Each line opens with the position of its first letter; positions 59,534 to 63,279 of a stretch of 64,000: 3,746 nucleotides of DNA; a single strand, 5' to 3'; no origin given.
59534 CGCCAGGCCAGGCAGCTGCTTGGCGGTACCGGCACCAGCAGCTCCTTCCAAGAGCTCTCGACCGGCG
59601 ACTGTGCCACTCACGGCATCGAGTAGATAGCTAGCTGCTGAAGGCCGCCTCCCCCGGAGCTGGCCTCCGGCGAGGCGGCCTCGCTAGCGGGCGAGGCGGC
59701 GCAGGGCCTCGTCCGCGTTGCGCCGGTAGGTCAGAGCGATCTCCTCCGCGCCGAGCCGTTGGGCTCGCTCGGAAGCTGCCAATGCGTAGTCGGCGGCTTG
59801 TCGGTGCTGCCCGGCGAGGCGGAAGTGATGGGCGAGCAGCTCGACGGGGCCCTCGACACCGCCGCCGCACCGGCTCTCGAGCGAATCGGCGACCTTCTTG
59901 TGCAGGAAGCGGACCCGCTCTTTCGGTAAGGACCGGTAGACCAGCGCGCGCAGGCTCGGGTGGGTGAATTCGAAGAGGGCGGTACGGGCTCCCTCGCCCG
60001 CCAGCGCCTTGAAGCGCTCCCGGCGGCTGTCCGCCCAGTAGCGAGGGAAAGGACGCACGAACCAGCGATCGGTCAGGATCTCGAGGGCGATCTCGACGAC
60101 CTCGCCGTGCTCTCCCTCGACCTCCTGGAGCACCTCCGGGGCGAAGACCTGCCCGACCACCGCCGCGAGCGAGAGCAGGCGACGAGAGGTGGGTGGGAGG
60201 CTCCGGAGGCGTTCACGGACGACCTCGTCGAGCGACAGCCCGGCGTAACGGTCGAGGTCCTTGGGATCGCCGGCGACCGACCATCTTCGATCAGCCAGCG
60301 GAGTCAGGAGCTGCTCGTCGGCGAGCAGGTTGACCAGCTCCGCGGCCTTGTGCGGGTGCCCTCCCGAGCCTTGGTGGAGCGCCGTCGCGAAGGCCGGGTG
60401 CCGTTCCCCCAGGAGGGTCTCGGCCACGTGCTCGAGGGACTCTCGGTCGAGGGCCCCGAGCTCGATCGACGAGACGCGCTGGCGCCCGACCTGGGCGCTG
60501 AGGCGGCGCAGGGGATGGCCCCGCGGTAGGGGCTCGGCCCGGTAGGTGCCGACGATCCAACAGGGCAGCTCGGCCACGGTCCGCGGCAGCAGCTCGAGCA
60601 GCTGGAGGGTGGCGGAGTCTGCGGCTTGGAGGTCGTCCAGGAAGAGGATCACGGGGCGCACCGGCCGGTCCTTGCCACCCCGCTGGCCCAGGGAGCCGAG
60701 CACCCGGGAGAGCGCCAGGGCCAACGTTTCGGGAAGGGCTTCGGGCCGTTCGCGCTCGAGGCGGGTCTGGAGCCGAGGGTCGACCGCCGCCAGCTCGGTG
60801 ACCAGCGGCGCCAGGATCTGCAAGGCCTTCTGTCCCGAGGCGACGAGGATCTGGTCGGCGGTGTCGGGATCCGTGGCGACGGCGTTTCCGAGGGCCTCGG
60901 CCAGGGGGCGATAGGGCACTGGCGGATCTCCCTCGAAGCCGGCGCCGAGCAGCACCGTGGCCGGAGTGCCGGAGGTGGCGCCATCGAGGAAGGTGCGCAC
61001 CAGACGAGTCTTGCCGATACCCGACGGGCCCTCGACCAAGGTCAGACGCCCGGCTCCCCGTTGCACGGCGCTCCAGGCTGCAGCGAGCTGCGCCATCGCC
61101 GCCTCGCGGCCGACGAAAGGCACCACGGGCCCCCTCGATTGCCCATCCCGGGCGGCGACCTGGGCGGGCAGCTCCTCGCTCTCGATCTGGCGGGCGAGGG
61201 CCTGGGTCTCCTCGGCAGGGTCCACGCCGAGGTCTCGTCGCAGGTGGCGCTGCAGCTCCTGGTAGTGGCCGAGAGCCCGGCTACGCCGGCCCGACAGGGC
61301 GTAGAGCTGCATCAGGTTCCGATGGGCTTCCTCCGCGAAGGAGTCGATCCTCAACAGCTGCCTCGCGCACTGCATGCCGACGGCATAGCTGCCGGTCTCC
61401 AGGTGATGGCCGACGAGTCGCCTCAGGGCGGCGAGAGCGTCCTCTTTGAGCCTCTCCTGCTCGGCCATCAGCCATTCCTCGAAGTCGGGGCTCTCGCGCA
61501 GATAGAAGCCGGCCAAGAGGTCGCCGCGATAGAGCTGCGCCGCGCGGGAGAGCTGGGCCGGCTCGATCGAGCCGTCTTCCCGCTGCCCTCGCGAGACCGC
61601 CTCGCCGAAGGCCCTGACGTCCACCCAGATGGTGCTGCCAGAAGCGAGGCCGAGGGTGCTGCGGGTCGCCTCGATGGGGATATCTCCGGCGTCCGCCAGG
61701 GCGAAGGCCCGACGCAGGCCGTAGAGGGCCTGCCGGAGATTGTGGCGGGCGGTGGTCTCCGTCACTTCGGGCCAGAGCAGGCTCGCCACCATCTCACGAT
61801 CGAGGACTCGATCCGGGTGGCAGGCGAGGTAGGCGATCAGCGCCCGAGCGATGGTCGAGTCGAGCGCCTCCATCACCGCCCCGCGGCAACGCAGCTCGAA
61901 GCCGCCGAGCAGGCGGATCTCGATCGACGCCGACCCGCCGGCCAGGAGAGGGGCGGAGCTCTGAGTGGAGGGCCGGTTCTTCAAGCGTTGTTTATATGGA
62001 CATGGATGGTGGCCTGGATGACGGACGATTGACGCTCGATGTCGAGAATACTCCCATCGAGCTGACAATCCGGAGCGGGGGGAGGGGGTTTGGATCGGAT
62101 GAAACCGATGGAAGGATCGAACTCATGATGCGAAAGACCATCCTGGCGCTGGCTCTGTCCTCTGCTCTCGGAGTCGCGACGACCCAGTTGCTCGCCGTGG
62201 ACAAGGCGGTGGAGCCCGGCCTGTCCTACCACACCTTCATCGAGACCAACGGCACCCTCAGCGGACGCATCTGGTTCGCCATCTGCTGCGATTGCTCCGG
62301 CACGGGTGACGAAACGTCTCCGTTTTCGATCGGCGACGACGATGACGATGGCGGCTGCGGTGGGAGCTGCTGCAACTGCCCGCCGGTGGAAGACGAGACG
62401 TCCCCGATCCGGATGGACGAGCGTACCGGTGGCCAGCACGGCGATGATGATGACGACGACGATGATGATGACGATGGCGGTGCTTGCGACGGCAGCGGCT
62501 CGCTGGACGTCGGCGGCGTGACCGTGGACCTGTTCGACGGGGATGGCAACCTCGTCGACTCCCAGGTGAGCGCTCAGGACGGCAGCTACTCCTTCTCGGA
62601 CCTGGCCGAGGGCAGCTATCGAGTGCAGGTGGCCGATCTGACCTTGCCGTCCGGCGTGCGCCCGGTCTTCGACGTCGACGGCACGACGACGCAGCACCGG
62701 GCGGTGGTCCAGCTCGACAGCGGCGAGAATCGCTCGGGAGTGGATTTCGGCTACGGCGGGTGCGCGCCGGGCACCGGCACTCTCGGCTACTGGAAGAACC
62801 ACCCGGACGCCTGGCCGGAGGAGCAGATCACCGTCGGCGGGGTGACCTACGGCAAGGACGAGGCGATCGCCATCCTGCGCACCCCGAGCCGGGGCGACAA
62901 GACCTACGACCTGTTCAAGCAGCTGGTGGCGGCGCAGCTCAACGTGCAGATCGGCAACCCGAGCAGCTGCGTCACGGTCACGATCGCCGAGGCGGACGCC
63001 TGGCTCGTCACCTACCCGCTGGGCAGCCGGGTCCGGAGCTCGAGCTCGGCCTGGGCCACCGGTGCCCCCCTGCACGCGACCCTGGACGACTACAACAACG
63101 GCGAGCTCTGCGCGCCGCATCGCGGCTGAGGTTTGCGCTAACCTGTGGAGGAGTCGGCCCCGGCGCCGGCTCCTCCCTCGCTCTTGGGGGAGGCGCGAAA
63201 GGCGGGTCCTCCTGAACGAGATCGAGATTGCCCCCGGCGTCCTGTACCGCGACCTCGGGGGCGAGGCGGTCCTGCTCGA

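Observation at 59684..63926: Onset of a lasso-peptide-type RiPP cluster (PqqD-like B1 + transglutaminase-like B2) next to a large SARP regulator; precursor and cyclase not in the window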

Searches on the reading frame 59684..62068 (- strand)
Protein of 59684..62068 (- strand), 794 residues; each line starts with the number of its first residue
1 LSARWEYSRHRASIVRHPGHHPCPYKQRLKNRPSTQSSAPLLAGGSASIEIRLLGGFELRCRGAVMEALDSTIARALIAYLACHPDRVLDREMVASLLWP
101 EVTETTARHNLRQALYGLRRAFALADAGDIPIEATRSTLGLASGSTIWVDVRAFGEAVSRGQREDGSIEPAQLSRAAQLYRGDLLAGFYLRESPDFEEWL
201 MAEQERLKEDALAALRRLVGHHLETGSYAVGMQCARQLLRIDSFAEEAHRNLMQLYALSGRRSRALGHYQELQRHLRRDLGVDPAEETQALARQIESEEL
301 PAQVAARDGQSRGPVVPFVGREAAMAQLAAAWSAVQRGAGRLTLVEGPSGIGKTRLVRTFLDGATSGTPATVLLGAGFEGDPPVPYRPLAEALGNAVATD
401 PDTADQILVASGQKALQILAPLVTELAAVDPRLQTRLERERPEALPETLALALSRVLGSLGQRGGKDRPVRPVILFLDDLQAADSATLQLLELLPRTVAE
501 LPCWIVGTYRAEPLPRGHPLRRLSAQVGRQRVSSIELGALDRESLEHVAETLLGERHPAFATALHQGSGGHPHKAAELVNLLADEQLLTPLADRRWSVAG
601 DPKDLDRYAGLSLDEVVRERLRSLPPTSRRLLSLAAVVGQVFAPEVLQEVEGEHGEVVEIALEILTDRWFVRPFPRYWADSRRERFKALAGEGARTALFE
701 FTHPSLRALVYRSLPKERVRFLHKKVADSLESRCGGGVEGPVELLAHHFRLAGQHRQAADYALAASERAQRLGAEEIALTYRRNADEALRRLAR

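Call 3: search_protein_families(library=pfam, proteins=[window:59684-62068:-], max_evalue=0.01)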
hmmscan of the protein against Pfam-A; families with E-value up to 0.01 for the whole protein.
window:59684-62068:- (794 aa): 6 families
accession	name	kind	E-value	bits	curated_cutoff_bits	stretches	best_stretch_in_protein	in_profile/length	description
PF13191.12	AAA_16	-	2.3e-24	87.2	32.6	1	317-502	1-163/167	AAA ATPase domain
PF03704.23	BTAD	-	1.4e-23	84.3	22.1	1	149-295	1-145/146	Bacterial transcriptional activator domain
PF13401.12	AAA_22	-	5e-06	27.3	27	1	340-512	5-127/130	AAA domain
PF20703.3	nSTAND1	-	0.00083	19.5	27.1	1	318-548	16-195/379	Novel STAND NTPase 1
PF00486.34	Trans_reg_C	-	0.0017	18.9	26.2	1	75-126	11-61/77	Transcriptional regulatory protein, C terminal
PF01637.24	ATPase_2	-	0.0064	16.8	33.2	0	318-361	1-41/225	ATPase domain predominantly from Archaea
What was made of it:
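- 59684..61984 (-): SARP-like regulator (BTAD + AAA_16/STAND ATPase). It is 766 aa as called; the ORF extends to 62068 (794 aa). It is divergent from the secreted-protein gene. Pfam BTAD 84 bits and AAA_16 87 bits; Trans_reg_C only 18.9 bits, below its cut-off (call 3).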

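Call 4: search_protein_families(library=ncbifam, proteins=[window:59684-62068:-], max_evalue=0.01)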
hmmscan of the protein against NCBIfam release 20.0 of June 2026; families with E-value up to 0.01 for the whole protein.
window:59684-62068:- (794 aa): 2 families
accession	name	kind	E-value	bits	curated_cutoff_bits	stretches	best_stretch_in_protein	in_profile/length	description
TIGR03903.1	TOMM_kin_cyc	equivalog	5.5e-31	107.3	705.75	1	273-791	433-923/1267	TOMM system kinase/cyclase fusion protein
NF041231.1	BagI_FevR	exception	4.2e-07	29.6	500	1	75-308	16-245/315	AfsR/SARP family transcriptional regulator BagI/FevR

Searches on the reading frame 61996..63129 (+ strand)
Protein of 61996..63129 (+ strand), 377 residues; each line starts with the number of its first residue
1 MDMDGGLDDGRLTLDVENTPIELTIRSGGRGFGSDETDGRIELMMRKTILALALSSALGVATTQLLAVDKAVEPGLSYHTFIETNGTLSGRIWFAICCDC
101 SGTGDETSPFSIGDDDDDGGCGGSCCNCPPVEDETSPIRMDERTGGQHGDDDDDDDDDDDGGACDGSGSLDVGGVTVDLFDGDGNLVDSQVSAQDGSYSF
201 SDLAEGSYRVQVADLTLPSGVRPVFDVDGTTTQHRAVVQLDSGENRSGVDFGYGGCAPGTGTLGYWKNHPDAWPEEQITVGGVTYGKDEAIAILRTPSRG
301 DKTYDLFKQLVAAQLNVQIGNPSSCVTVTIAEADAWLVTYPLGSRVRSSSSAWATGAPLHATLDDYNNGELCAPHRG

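Call 3: search_protein_families(library=pfam, proteins=[window:61996-63129:+], max_evalue=0.01)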
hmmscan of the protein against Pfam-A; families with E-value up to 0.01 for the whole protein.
window:61996-63129:+ (377 aa): 3 families
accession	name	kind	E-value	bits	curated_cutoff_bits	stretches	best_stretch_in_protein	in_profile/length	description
PF17210.9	SdrD_B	-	8.1e-10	39.3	29.7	1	157-253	11-112/112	SdrD B-like domain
PF13620.12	CarboxypepD_reg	-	2.3e-06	28.3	32.3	1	172-232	14-75/82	Carboxypeptidase regulatory-like domain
PF17802.7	SpaA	-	0.0022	18.5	23.1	1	169-211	13-57/91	Prealbumin-like fold domain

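Call 4: search_protein_families(library=ncbifam, proteins=[window:61996-63129:+], max_evalue=0.01)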
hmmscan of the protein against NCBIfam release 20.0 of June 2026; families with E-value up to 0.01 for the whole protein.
window:61996-63129:+ (377 aa): 0 families

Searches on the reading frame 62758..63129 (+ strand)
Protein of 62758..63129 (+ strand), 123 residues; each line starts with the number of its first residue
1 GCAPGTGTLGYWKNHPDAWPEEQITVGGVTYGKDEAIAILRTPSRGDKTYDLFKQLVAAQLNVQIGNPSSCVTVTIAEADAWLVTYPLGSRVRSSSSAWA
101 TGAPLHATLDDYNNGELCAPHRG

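Call 29: find_homologous_proteins(query=window:62758-63129:+)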
Query window:62758-63129:+ (123 aa): 115 proteins with E <= 0.001 among 124 candidates.
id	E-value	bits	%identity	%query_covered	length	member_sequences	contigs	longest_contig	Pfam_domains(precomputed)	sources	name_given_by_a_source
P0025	2.4e-60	220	80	98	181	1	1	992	-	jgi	jgi:hypothetical protein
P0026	8.0e-53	196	70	98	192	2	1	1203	PF17210.10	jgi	jgi:hypothetical protein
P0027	8.7e-52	192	68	98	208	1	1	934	PF02678.23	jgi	-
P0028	2.3e-49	184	69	98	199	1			PF13620.13,PF17210.10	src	-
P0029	2.4e-48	181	66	97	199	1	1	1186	-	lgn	-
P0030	1.2e-46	176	63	98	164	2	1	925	-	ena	-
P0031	7.8e-46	173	65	97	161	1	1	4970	-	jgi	jgi:hypothetical protein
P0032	1.4e-45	172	64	96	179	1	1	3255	PF00801.27,PF18911.7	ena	-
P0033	5.8e-44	167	61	97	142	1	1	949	-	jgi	jgi:hypothetical protein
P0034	1.7e-43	165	63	98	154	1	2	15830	-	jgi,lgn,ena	-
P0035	2.5e-43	165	61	97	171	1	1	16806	-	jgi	-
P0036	6.9e-43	163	60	98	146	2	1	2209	-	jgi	jgi:hypothetical protein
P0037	1.1e-42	163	65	98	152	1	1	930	-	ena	-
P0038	1.1e-42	163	62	97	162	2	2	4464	-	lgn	-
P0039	1.3e-41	159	60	99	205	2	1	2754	-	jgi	jgi:hypothetical protein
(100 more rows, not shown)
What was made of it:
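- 62125..63129 (+): Secreted protein: signal peptide, Cys/Asp-rich stretch, one SdrD_B domain, and a C-terminal 'GYWKNH.............' domain at 62764-63126. It is a recurrent first gene of this lasso-cluster family, not the precursor. That domain has more than 115 homologue clusters (call 29).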

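Call 40: find_related_loci(query=A3, collection=metagenome_contigs, flank=6000)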
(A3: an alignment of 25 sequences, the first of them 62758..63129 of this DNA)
Query A3 (123 aa) in metagenome_contigs; peptide patterns used: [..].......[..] (x = any residue, [..] = any of these).
600 stretches matched a pattern (row limit reached: there are more); 463 encode a relative of the query (tblastn E <= 1e-3); the best 80 are kept; 80 distinct loci.
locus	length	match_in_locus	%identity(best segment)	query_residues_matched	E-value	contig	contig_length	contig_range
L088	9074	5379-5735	67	4-122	4e-57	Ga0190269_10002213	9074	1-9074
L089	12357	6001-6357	75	4-122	1e-56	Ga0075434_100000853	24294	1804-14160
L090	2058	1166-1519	66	5-122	5e-57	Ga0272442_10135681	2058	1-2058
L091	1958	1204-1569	69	1-122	1e-56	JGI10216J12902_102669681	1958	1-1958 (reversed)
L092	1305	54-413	73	3-122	2e-57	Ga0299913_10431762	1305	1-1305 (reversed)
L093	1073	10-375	70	1-122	3e-56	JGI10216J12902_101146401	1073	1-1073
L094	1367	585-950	71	1-122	2e-52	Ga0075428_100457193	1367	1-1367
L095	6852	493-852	64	4-122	5e-50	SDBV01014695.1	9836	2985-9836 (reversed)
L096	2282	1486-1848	64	4-122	7e-49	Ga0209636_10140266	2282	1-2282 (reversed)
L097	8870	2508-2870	61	4-123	2e-48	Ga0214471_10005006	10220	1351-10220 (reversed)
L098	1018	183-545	60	3-123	2e-50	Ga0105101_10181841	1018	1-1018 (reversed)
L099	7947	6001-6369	63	4-123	1e-47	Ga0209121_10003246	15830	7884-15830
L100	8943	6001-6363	60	3-122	3e-47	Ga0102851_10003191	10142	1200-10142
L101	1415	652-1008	61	4-122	3e-48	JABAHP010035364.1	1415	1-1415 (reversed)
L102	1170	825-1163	59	11-123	4e-49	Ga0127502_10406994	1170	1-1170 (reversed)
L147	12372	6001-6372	58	2-122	1e-41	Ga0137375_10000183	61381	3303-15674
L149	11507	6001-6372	58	2-122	1e-41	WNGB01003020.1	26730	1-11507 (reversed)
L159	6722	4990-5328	57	11-122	5e-41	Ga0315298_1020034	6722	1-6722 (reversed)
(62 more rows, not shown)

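Call 55: predict_structure(alignment_id=A3)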
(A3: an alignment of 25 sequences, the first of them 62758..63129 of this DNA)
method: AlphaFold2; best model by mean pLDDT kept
length: 123 residues; sequences in the alignment: 25
mean_pLDDT: 97.0   pTM: 0.91
mean pLDDT of the five models: 97.0, 96.1, 96.0, 95.8, 95.4
residues with pLDDT >= 90: 118; 70-90: 4; 50-70: 1; < 50: 0
segments of 3 or more residues with pLDDT < 50: none
pLDDT, mean of each block of 10 residues (from residue 1): 90 97 98 98 97 99 98 99 98 98 98 97 86
secondary structure, 60 per line:
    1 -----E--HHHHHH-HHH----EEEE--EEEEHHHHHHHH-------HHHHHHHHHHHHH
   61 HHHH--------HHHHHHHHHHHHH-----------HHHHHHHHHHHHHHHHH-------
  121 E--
elements in order: H9-14 E23-26 E29-32 H33-40 H48-64 H73-85 H97-113
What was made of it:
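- Tried and rejected: The tail is a helix of a compact domain (pLDDT 97, call 55).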

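Call 57: fold_search(model_id=the predicted structure, library=pdb)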
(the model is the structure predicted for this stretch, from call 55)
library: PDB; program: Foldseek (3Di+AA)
matches with E <= 10: 52; with E <= 0.001: 0
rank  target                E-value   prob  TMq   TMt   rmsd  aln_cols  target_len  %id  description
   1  6zfz                  2.7e+00  0.03  0.19  0.08  15.7       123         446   15  Structure of M1-StaR-T4L in complex with 77-LH-28-1 at 2.17A (released 2021-10-06)
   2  5zz8_3                2.9e+00  0.02  0.17  0.10  18.2       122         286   11  Structure of the Herpes simplex virus type 2 C-capsid with capsid-vertex-specific component (released 2018-10-10)
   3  9fq7_2P               3.0e+00  0.04  0.26  0.21  16.9       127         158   13  Perkinsus marinus Respiratory supercomplex CII2CIII2CIV2 in c1 sate (released 2025-07-02)
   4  247l                  3.0e+00  0.03  0.19  0.15  14.4       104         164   18  THE RESPONSE OF T4 LYSOZYME TO LARGE-TO-SMALL SUBSTITUTIONS WITHIN THE CORE AND ITS RELATION TO THE HYDROPHOBIC EFFECT (released 1998-03-18)
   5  2r0v_C                3.8e+00  0.02  0.19  0.11  14.6       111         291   14  Structure of the Rsc4 tandem bromodomain acetylated at K25 (released 2007-10-30)
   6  7p2l                  4.1e+00  0.02  0.19  0.08  15.9       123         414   16  thermostabilised 7TM domain of human mGlu5 receptor bound to photoswitchable ligand alloswitch-1 (released 2021-09-08)
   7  5tue_A                4.1e+00  0.02  0.17  0.09  12.5        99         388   12  Crystal structure of tetracycline destructase Tet(50) (released 2017-05-10)
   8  2r0s                  4.3e+00  0.03  0.21  0.12  14.0       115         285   14  Crystal Structure of the Rsc4 tandem bromodomain (released 2007-10-30)
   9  3tni_B                4.6e+00  0.04  0.24  0.14  13.8       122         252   11  structure of CDK9/cyclin T F241L (released 2012-02-15)
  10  8rka_B                5.1e+00  0.09  0.33  0.31   8.9        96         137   11  Connector complex of empty bacteriophage JBD30 particle computed in C12 symmetry (released 2024-08-14)
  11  205l                  5.4e+00  0.02  0.18  0.15  14.6       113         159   17  HOW AMINO-ACID INSERTIONS ARE ALLOWED IN AN ALPHA-HELIX OF T4 LYSOZYME (released 1994-01-31)
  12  4or5_G                5.7e+00  0.02  0.22  0.13  13.8       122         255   12  Crystal structure of HIV-1 Tat complexed with human P-TEFb and AFF4 (released 2014-04-16)
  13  8p32                  6.1e+00  0.08  0.21  0.21   6.0        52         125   13  BB0238 from Borrelia burgdorferi, Se-Met data for Leu240Met mutant (released 2023-10-11)
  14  4dke_B                6.1e+00  0.04  0.28  0.26  12.0       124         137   10  Crystal Structure of Human Interleukin-34 Bound to FAb1.1 (released 2012-04-11)
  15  1cv1                  6.1e+00  0.02  0.18  0.15  14.2       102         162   16  T4 LYSOZYME MUTANT V111M (released 1999-11-10)
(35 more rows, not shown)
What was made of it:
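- Tried and rejected: Nothing below E=2.7 (call 57).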
